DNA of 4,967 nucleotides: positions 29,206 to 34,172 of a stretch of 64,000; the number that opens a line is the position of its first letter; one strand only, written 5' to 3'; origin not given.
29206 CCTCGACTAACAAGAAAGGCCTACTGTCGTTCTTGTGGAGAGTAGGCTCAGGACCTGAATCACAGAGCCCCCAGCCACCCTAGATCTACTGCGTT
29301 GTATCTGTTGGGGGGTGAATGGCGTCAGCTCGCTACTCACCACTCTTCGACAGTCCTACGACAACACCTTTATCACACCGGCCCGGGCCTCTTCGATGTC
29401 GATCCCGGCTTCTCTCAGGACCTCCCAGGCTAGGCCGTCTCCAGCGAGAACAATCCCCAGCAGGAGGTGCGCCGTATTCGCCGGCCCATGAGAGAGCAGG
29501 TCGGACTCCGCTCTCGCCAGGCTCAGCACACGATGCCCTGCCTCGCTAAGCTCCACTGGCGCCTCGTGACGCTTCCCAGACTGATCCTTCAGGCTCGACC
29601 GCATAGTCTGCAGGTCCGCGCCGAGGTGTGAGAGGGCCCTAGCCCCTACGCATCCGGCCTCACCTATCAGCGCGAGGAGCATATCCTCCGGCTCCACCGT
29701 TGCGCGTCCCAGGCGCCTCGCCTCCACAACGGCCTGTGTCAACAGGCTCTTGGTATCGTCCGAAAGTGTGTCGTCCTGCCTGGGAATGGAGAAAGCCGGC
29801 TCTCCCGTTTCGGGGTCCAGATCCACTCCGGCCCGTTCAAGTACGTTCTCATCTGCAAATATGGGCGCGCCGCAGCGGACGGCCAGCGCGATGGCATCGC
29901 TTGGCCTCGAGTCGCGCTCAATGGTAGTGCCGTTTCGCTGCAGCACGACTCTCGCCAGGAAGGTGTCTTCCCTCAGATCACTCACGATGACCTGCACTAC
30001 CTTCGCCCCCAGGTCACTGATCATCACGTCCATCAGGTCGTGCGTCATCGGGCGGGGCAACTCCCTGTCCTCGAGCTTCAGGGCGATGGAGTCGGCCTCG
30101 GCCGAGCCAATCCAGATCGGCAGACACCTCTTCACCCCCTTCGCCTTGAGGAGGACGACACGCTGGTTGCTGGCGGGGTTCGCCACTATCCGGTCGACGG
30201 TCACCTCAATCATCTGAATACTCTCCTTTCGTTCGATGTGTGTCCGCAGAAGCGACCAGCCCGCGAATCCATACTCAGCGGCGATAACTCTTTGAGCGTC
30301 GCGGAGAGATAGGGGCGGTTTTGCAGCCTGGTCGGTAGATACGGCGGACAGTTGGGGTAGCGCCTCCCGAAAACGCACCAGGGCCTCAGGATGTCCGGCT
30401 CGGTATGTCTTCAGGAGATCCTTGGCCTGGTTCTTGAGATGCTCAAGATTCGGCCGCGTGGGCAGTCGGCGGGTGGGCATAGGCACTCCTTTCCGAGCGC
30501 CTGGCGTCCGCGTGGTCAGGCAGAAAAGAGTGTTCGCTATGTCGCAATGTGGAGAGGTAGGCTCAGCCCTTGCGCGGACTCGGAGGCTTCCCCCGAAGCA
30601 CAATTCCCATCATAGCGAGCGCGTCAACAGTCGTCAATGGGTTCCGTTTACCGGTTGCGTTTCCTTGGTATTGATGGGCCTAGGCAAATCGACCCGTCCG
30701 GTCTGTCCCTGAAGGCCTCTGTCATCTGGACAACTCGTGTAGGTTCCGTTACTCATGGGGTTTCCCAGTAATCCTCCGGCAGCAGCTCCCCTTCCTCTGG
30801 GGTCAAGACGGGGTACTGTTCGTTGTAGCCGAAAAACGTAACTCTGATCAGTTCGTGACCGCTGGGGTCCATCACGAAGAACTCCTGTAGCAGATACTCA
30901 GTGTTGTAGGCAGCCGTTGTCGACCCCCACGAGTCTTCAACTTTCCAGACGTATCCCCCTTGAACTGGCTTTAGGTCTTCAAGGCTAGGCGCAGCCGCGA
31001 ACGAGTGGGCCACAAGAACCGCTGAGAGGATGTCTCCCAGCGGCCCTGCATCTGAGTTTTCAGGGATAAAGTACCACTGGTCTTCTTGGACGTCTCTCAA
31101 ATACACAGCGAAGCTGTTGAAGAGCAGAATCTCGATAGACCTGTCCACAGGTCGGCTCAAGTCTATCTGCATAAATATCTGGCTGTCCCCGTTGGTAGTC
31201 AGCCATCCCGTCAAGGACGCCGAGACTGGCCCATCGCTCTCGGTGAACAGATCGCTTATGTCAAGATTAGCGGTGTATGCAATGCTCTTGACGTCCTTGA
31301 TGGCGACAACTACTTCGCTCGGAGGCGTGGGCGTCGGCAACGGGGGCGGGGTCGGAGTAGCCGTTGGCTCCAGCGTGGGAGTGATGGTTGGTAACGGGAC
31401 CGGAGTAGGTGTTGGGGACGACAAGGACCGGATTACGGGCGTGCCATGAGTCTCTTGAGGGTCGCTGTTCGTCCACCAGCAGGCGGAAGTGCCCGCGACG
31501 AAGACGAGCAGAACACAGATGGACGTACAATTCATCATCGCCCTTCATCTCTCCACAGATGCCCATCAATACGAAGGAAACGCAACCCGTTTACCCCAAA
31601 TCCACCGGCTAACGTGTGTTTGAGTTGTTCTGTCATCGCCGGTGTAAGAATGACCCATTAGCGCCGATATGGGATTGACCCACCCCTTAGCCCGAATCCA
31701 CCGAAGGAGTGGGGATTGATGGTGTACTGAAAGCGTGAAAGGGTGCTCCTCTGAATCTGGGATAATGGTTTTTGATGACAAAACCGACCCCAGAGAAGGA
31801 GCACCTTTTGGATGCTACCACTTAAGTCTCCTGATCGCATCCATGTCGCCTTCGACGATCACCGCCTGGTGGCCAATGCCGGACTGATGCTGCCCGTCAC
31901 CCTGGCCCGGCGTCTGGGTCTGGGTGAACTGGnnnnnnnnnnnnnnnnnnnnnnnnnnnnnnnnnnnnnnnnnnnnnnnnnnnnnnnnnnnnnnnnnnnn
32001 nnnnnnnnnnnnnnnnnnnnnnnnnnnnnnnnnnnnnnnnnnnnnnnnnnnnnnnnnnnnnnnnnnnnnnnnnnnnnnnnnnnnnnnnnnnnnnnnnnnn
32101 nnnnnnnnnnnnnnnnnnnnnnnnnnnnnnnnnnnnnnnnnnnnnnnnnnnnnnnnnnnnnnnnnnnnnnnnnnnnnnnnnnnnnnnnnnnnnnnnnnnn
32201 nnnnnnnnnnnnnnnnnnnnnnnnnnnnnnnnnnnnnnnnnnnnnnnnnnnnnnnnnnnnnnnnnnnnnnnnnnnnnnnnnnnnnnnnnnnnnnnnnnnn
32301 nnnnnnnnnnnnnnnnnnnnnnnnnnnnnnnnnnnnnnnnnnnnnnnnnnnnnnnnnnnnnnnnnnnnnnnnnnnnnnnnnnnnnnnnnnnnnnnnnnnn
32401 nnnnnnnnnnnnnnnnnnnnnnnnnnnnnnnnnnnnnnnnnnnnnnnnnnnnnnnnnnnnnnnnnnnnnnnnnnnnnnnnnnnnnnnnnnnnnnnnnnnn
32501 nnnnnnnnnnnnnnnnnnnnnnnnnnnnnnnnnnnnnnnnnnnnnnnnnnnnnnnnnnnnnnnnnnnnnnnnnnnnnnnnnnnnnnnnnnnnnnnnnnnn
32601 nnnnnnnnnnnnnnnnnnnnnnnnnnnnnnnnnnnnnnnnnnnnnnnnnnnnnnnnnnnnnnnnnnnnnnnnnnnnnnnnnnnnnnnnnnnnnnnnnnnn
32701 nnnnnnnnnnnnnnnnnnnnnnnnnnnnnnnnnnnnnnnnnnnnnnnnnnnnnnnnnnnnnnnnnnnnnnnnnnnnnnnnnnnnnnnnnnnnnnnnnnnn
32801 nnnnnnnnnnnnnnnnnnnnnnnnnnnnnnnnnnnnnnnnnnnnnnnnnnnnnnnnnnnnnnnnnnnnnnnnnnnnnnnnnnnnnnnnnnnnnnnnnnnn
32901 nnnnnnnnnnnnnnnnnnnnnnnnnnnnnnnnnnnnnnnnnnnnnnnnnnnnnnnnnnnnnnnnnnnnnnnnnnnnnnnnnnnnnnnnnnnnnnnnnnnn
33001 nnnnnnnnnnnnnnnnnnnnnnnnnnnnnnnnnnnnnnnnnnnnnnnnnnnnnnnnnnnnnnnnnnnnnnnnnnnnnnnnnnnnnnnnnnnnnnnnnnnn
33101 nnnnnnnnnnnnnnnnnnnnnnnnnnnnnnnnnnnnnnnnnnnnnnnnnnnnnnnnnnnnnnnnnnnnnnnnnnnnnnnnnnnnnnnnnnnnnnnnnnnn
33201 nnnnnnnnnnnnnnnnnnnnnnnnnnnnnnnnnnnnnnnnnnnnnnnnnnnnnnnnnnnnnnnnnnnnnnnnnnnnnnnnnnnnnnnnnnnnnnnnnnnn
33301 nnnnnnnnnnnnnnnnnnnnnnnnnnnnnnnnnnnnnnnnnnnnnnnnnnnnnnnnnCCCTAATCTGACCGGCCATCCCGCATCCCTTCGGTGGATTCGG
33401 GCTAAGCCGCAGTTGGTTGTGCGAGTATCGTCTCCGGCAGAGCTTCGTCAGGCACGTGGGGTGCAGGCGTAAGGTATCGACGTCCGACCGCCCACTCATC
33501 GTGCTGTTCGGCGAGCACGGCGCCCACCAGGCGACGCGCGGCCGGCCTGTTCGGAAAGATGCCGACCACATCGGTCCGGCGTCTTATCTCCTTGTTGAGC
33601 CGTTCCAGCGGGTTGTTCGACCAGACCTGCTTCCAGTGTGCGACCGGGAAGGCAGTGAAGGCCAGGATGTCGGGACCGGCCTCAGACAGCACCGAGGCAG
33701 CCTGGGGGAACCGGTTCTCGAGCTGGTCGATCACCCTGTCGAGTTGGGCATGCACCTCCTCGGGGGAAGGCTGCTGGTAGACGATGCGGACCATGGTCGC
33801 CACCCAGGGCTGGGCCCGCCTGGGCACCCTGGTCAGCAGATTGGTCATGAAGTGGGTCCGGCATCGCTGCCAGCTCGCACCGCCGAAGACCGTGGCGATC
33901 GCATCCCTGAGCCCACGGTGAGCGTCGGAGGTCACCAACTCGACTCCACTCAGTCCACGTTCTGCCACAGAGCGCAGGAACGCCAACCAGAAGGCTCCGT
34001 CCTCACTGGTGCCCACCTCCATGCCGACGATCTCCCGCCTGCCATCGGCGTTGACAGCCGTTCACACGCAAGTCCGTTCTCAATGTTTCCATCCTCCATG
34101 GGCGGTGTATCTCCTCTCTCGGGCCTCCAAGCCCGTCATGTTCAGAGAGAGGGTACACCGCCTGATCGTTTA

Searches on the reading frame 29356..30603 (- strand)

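Call 16: search_protein_families(library=pfam, proteins=[window:29356-30603:-], max_evalue=0.001)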
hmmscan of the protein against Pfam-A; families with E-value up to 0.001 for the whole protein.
window:29356-30603:- (415 aa): 2 families
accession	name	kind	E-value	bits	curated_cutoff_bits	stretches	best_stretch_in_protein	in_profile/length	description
PF02577.19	BFN_dom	-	2.4e-38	130.8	27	1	150-261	1-110/112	Bifunctional nuclease domain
PF02861.25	Clp_N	-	3.7e-14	53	20.7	2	377-414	15-52/53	Clp amino terminal domain, pathogenicity island component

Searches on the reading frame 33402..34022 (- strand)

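Call 16: search_protein_families(library=pfam, proteins=[window:33402-34022:-], max_evalue=0.001)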
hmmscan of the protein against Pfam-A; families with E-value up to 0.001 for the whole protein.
window:33402-34022:- (206 aa): 1 family
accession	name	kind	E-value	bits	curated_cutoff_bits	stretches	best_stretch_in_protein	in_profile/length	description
PF00872.24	Transposase_mut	-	6.9e-65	219.8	21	1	1-178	200-377/379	Transposase, Mutator family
